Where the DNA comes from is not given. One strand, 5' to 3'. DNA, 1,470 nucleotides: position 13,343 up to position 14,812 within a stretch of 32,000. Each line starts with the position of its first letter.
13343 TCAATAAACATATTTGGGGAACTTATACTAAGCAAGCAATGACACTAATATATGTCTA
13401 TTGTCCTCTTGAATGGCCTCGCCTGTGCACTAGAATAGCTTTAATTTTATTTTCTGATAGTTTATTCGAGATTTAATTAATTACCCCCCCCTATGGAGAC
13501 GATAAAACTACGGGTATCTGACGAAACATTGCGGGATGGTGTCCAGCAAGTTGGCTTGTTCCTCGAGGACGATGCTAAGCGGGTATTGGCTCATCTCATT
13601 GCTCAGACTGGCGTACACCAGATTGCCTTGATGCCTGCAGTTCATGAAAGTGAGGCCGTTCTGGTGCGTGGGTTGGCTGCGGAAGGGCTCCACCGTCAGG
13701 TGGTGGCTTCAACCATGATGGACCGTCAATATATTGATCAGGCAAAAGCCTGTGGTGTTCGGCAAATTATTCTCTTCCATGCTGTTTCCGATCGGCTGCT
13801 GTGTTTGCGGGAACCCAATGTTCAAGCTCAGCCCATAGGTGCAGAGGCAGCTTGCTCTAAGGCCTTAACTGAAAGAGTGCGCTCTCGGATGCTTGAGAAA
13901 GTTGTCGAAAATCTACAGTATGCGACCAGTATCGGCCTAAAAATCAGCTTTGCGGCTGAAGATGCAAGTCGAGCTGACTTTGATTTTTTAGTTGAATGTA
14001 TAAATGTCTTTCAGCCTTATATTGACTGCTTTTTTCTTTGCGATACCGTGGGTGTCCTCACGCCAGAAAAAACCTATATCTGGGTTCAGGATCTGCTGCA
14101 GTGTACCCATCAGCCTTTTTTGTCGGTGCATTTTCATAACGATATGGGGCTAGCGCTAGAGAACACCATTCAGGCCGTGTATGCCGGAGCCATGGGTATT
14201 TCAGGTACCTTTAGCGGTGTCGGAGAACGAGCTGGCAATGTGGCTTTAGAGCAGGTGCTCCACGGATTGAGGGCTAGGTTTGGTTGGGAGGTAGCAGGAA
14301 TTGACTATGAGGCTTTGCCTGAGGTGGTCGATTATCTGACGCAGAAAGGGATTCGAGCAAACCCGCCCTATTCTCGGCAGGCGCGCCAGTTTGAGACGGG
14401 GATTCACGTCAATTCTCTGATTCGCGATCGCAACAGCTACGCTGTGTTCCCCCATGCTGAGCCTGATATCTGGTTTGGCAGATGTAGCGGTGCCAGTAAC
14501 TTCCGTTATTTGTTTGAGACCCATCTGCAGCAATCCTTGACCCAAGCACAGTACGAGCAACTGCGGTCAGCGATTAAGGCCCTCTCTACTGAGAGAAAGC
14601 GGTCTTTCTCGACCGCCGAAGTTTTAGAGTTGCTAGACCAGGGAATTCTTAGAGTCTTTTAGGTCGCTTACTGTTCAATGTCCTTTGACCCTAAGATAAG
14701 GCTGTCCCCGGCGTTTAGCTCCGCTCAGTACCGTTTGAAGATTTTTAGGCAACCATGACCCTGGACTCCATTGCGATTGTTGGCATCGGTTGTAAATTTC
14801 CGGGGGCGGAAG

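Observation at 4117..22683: Compact divergent FAAL-PKS / IPMS-like / PKS-AOS locus predicted to build a long-chain alpha-amino ketone (sphingoid- or CAI-1-like lipid)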

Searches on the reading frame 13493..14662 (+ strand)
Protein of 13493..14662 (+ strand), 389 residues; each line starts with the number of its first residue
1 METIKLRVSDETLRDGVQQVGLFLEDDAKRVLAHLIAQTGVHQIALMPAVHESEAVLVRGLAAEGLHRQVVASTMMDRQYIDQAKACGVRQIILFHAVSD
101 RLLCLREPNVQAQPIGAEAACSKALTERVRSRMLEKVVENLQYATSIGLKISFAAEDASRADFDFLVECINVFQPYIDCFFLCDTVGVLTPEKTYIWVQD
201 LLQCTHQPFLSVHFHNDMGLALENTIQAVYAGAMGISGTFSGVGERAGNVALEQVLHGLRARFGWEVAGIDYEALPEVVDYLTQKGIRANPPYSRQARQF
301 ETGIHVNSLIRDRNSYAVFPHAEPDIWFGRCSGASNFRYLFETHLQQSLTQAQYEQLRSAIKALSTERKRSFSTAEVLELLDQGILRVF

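Call 3: search_protein_families(library=pfam, proteins=[window:13493-14662:+], max_evalue=0.001)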
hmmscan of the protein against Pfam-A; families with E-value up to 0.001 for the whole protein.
window:13493-14662:+ (389 aa): 2 families
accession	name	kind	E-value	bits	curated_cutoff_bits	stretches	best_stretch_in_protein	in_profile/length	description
PF00682.25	HMGL-like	-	4.7e-42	144.6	29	1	6-275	2-253/260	HMGL-like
PF25181.1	Phage_Bbp19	-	0.00079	19.7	25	0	22-44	4-26/61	Bbp19-like phage protein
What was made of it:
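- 13493..14662 (+): HMGL-like 2-alkylmalate synthase (389 aa), HphA-derived 'PKS-type' clade. Pfam HMGL-like (call 3).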

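Call 5: search_protein_families(library=ncbifam, proteins=[window:13493-14662:+], max_evalue=0.001)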
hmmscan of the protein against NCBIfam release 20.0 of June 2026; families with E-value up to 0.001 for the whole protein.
window:13493-14662:+ (389 aa): 23 families
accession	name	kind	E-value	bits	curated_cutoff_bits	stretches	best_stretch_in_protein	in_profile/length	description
TIGR02660.1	nifV_homocitr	equivalog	1.2e-58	199.2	462.9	1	6-380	2-364/365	homocitrate synthase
NF002085.0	PRK00915.1-2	subfamily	2.4e-53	181.6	517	1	4-380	12-375/504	2-isopropylmalate synthase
TIGR02090.1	LEU1_arch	subfamily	2.7e-53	181.4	484.75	1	7-370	2-353/363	isopropylmalate/citramalate/homocitrate synthases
NF041069.1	IPMS_Sufob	equivalog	5.3e-43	147.7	600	2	129-370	107-355/371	isopropylmalate synthase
TIGR02146.1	LysS_fung_arch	equivalog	3.7e-42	144.8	413.55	1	10-362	3-343/344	homocitrate synthase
NF002086.0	PRK00915.1-3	equivalog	1.4e-37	129.4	532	1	5-383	6-383/516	2-isopropylmalate synthase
NF002088.0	PRK00915.1-5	equivalog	3.6e-32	111.5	697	1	5-381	3-378/514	2-isopropylmalate synthase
NF002087.0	PRK00915.1-4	equivalog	2.6e-30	105.4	729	1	5-371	6-373/516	2-isopropylmalate synthase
TIGR00973.1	leuA_bact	equivalog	1.1e-29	103.3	598.7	1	128-336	110-333/494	2-isopropylmalate synthase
NF002084.0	PRK00915.1-1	equivalog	7.3e-23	80.9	748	1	132-318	117-313/523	2-isopropylmalate synthase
TIGR00977.1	citramal_synth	equivalog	8.2e-23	80.5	450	1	133-325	120-318/526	citramalate synthase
NF042433.1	CitmalDyn_Leptosp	equivalog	2.6e-22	79.1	950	1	129-292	119-288/514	(R)-citramalate synthase CimA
NF006049.0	PRK08195.1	subfamily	1.8e-15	56.8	229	1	177-285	162-269/344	4-hyroxy-2-oxovalerate/4-hydroxy-2-oxopentanoic acid aldolase,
TIGR03217.1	4OH_2_O_val_ald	equivalog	8e-15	54.8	286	1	141-283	120-262/334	4-hydroxy-2-oxovalerate aldolase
NF042434.1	IPMS_Lepto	equivalog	1.4e-11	44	500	1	131-256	118-250/374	2-isopropylmalate synthase LeuA2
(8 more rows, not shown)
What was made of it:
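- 13493..14662 (+): All NCBIfam LeuA/NifV hits fall far below their cutoffs (call 5).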

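Call 8: find_encoding_contigs(protein=window:13493-14662:+, flank=10000, max_places=6)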
Protein window:13493-14662:+ (389 aa): no gene with exactly this product is on record in the collection.
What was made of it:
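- Tried and rejected: The window's HMGL-like protein is not on record (call 8), so the source genome is not in that collection.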

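Call 9: find_homologous_proteins(query=window:13493-14659:+)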
Query window:13493-14659:+ (389 aa): 659 proteins with E <= 0.001 among 6624 candidates; the best 120 are listed.
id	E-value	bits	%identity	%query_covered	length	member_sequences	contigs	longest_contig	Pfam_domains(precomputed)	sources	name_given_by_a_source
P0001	8.0e-248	839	96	100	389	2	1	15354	PF00682.26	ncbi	ncbi:MAG: 2-isopropylmalate synthase [Cyanobacteria bacterium P01_A01_bin.17]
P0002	2.3e-230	782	89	100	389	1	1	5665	PF00682.26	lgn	-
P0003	7.9e-225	764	87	100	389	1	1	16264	PF00682.26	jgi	jgi:benzylmalate synthase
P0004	6.7e-222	754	87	100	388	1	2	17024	PF00682.26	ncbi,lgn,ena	-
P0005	1.9e-195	667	76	100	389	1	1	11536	PF00682.26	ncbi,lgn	-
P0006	1.7e-194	664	77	100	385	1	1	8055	PF00682.26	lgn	-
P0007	9.6e-194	661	76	100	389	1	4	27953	PF00682.26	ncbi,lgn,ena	ncbi:MAG: 2-isopropylmalate synthase [Thermosynechococcaceae cyanobacterium]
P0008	2.4e-188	644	73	100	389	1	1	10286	PF00682.26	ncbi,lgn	ncbi:MAG: 2-isopropylmalate synthase [Thermosynechococcaceae cyanobacterium]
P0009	1.7e-173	595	68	100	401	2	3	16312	PF00682.26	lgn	-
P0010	4.1e-173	594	68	100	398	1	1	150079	PF00682.26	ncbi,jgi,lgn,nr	ncbi:MAG: 2-isopropylmalate synthase [Elainella sp. Prado103]|jgi:isopropylmalate/homocitrate/citram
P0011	1.4e-172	592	68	100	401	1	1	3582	PF00682.26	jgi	jgi:benzylmalate synthase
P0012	5.3e-172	590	69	99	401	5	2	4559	PF00682.26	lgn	-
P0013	6.7e-172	590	68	100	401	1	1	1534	PF00682.26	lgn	-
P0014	1.7e-171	588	68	100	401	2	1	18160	PF00682.26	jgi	jgi:benzylmalate synthase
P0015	1.8e-171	588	67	99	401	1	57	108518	PF00682.26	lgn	-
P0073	9.0e-159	546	63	99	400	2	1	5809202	PF00682.26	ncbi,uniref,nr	ncbi:2-isopropylmalate synthase [Thermocoleostomius sinensis]|uniref:2-isopropylmalate synthase n=1 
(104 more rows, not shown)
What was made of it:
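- Tried and rejected: The nearest protein is 96% identical and comes from a marine cyanobacterial MAG (call 9).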

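Call 10: find_encoding_contigs(protein=P0010, flank=10000, max_places=2)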
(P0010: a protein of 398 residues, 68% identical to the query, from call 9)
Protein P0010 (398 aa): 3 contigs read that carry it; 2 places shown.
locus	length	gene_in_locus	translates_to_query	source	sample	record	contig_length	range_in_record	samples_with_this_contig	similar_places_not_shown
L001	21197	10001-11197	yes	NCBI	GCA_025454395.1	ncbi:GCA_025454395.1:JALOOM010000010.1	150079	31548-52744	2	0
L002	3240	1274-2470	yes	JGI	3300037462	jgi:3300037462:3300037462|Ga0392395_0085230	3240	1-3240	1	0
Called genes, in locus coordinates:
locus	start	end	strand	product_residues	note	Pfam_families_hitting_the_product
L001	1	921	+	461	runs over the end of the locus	PF04348:LppC, PF13433:Peripla_BP_5 (weak), PF13458:Peripla_BP_6, PF01094:ANF_receptor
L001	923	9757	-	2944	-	PF00501:AMP-binding, PF00550:PP-binding, PF00109:ketoacyl-synt, PF02801:Ketoacyl-synt_C, PF16197:KAsynt_C_assoc, PF22336:RhiE-like_linker, PF22621:CurL-like_PKS_C, PF00698:Acyl_transf_1, +9 more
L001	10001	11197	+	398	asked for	PF00682:HMGL-like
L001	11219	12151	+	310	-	PF13649:Methyltransf_25, PF13847:Methyltransf_31, PF08241:Methyltransf_11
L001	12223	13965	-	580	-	PF00694:Aconitase_C, PF00330:Aconitase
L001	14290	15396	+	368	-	PF00395:SLH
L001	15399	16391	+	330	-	PF00924:MS_channel_2nd, PF21082:MS_channel_3rd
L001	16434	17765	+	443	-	PF10011:DUF2254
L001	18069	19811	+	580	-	-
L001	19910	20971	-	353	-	-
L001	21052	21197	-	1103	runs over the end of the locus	-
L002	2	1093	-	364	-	?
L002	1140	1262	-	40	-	-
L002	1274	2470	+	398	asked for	PF00682:HMGL-like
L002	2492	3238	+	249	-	?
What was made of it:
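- A methyltransferase is present in L001 (call 10).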

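Call 11: find_encoding_contigs(protein=P0073, flank=10000, max_places=2)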
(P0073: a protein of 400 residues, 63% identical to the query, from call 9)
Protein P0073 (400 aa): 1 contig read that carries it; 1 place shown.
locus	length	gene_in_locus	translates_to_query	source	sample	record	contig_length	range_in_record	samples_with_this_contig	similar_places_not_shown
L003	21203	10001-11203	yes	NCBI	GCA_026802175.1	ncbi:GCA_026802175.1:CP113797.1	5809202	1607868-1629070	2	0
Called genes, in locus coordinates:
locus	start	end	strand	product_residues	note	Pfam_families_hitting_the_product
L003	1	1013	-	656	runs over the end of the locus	PF00109:ketoacyl-synt, PF00108:Thiolase_N (faint), PF02801:Ketoacyl-synt_C, PF16197:KAsynt_C_assoc, PF22336:RhiE-like_linker, PF22621:CurL-like_PKS_C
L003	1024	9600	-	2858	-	PF00501:AMP-binding, PF00550:PP-binding, PF00109:ketoacyl-synt, PF02801:Ketoacyl-synt_C, PF16197:KAsynt_C_assoc, PF22336:RhiE-like_linker, PF22621:CurL-like_PKS_C, PF00698:Acyl_transf_1, +11 more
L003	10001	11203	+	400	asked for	PF00682:HMGL-like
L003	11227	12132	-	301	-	-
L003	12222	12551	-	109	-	PF10674:Ycf54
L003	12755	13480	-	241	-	PF03740:PdxJ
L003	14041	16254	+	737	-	PF08447:PAS_3, PF00990:GGDEF, PF00563:EAL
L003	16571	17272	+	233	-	PF00300:His_Phos_1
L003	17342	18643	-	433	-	PF18483:Lectin_L-type_dom (weak)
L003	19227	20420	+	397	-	PF04422:FrhB_FdhB_N, PF04432:FrhB_FdhB_C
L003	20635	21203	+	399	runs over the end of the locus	PF00083:Sugar_tr, PF07690:MFS_1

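Call 12: find_encoding_contigs(protein=P0007, flank=10000, max_places=2)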
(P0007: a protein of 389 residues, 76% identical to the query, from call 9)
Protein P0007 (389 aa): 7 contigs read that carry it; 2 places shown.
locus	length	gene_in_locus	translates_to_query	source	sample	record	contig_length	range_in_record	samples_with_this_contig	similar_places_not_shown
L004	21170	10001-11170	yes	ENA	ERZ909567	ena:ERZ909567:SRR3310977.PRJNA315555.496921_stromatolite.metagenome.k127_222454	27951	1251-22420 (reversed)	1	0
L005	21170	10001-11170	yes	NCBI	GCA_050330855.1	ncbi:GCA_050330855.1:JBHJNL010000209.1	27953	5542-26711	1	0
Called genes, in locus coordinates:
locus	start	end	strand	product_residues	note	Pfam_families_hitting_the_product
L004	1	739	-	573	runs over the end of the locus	PF03235:GmrSD_N, PF07510:GmrSD_C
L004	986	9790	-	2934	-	PF00501:AMP-binding, PF00550:PP-binding, PF00109:ketoacyl-synt, PF02801:Ketoacyl-synt_C, PF16197:KAsynt_C_assoc, PF22336:RhiE-like_linker, PF22621:CurL-like_PKS_C, PF00698:Acyl_transf_1, +12 more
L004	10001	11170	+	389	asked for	PF00682:HMGL-like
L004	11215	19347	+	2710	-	PF00109:ketoacyl-synt, PF02801:Ketoacyl-synt_C, PF16197:KAsynt_C_assoc, PF22336:RhiE-like_linker, PF22621:CurL-like_PKS_C, PF00698:Acyl_transf_1, PF21089:PKS_DH_N, PF14765:PS-DH, +12 more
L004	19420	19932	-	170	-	PF05552:MS_channel_1st_1 (weak), PF21088:MS_channel_1st (weak), PF00924:MS_channel_2nd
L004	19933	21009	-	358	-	PF04087:DUF389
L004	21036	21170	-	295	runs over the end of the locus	PF03631:Virul_fac_BrkB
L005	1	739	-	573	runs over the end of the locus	PF03235:GmrSD_N, PF07510:GmrSD_C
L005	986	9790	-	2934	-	PF00501:AMP-binding, PF00550:PP-binding, PF00109:ketoacyl-synt, PF02801:Ketoacyl-synt_C, PF16197:KAsynt_C_assoc, PF22336:RhiE-like_linker, PF22621:CurL-like_PKS_C, PF00698:Acyl_transf_1, +12 more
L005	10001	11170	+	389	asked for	PF00682:HMGL-like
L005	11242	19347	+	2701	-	PF00109:ketoacyl-synt, PF02801:Ketoacyl-synt_C, PF16197:KAsynt_C_assoc, PF22336:RhiE-like_linker, PF22621:CurL-like_PKS_C, PF00698:Acyl_transf_1, PF21089:PKS_DH_N, PF14765:PS-DH, +12 more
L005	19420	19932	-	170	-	PF05552:MS_channel_1st_1 (weak), PF21088:MS_channel_1st (weak), PF00924:MS_channel_2nd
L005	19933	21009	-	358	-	PF04087:DUF389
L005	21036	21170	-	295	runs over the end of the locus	PF03631:Virul_fac_BrkB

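Call 15: find_related_loci(query=A1, collection=genome_contigs, flank=10000)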
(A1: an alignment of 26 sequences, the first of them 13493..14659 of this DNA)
Query A1 (389 aa) in genome_contigs; peptide patterns used: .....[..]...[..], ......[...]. (x = any residue, [..] = any of these).
600 stretches matched a pattern (row limit reached: there are more); 517 encode a relative of the query (tblastn E <= 1e-3); the best 80 are kept; 80 distinct loci.
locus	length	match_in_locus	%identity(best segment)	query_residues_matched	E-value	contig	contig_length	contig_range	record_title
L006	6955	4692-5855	87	1-388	0e+0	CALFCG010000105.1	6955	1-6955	MAG: uncultured cyanobacterium isolate R2_Bin_METABAT__82_1 genome assembly, contig: c_000000078045, whole genome shotgu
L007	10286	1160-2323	73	1-388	0e+0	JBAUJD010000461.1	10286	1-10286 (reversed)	MAG: Thermosynechococcaceae cyanobacterium isolate MFD12179_ilm_asm_bin10 k127_76180, whole genome shotgun sequence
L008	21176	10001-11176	68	1-388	2e-180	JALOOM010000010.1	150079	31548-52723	MAG: Elainella sp. Prado103 scaffold_308, whole genome shotgun sequence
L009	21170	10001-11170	68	1-386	1e-178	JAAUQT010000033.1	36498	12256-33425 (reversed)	MAG: Cyanobacteria bacterium RM1_2_2 NODE_350_length_36498_cov_4.150147, whole genome shotgun sequence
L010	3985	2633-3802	67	1-386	2e-178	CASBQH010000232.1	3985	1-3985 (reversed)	MAG: uncultured cyanobacterium isolate PMM_0073 genome assembly, contig: PMM_0073_000000000232, whole genome shotgun seq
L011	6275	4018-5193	65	1-388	2e-172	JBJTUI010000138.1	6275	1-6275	MAG: Elainella sp. isolate samp_4445_semibin_379 samp_4445_192556, whole genome shotgun sequence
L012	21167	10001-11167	65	1-386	4e-170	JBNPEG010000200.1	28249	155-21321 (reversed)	MAG: Elainellaceae cyanobacterium isolate fr_S2C359 S2CNODE_547_length_28249_cov_80_122858, whole genome shotgun sequenc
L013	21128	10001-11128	66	1-388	2e-168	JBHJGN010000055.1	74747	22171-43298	MAG: Cyanophyceae cyanobacterium isolate sb_S3C1218_1 S3Ck141_522266, whole genome shotgun sequence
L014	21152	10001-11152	65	1-382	1e-165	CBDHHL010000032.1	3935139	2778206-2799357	MAG: Leptolyngbyaceae cyanobacterium isolate fb62d9ca-8737-4fe0-8d85-20d69bcd7426 genome assembly, contig: contig_31, wh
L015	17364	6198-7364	63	1-386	9e-164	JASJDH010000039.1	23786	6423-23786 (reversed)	MAG: Leptolyngbyaceae cyanobacterium MO_188.B28 MO_188.c_1411, whole genome shotgun sequence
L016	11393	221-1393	63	1-387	4e-163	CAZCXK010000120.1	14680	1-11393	MAG TPA_asm: uncultured bacterium isolate SRP072547_co1_340 genome assembly, contig: NODE_7113_length_14680_cov_15.11794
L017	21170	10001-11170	64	1-387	3e-163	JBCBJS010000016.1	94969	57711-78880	MAG: Cyanobacteria bacterium J06626_6 NODE_16_length_94969_cov_24.203505, whole genome shotgun sequence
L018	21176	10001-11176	64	1-388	3e-162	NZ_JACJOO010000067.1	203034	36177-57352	Leptolyngbya sp. FACHB-8 contig67, whole genome shotgun sequence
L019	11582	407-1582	60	1-388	2e-162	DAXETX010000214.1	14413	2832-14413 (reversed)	MAG TPA_asm: Xenococcaceae cyanobacterium isolate cl_S1C502_1 S1Ck119_127757, whole genome shotgun sequence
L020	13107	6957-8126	62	1-386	5e-162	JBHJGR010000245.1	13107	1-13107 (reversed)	MAG: Elainellaceae cyanobacterium isolate sb_S4C509_1 S4Ck141_533248, whole genome shotgun sequence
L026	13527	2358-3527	61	1-387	2e-158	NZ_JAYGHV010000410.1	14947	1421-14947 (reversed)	Spirulina sp. 06S082 NODE_368_length_14947_cov_4.447166, whole genome shotgun sequence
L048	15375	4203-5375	60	1-383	7e-152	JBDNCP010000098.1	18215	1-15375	MAG: Cyanobacteriota bacterium isolate YM_bin7_OCT21 C98, whole genome shotgun sequence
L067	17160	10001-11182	55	1-388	2e-140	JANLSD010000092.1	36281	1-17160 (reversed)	MAG: Acaryochloridaceae cyanobacterium OTE_25_metabat_464 OTE_25_k141_4135155, whole genome shotgun sequence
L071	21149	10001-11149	63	1-381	4e-156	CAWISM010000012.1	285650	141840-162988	MAG: uncultured cyanobacterium isolate MFD03250.bin.2.64 genome assembly, contig: contig_18277, whole genome shotgun seq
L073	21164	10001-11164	76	1-388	0e+0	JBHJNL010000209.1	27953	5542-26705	MAG: Thermosynechococcaceae cyanobacterium isolate al_S4C752_1 S4Ck119_762890, whole genome shotgun sequence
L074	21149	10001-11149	62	1-381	5e-149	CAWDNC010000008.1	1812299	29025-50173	MAG: uncultured cyanobacterium isolate MFD03250.bin.1.131 genome assembly, contig: contig_2796, whole genome shotgun seq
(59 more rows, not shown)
